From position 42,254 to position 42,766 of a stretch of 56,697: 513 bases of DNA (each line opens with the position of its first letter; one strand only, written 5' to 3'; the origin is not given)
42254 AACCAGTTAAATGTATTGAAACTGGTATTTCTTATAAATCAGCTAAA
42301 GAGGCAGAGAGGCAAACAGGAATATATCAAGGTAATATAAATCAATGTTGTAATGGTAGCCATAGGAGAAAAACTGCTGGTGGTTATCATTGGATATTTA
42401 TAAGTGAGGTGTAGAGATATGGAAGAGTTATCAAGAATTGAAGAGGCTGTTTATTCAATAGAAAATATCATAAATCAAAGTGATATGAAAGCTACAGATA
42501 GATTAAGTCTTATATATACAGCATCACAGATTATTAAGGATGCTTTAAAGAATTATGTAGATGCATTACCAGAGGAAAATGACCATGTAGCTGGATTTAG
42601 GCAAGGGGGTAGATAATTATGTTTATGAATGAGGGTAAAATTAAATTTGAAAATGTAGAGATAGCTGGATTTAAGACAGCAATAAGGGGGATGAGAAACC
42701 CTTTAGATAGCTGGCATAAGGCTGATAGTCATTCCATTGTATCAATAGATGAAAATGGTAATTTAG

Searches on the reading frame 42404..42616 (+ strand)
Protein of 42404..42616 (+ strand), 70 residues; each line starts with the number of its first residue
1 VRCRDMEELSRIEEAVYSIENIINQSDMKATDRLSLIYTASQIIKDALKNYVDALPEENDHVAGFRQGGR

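Call 38: search_protein_families(library=phrogs, max_evalue=0.001, proteins=[window:42404-42616:+])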
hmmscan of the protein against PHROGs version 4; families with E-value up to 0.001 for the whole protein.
window:42404-42616:+ (70 aa): 0 families

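Call 98: search_protein_families(library=pfam, max_evalue=0.01, proteins=[window:42404-42616:+])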
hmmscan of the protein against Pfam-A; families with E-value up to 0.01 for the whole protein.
window:42404-42616:+ (70 aa): 1 family
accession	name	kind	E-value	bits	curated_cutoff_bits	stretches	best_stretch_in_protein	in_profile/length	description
PF05746.21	DALR_1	-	0.007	16.9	22.3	1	3-49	61-107/117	DALR anticodon binding domain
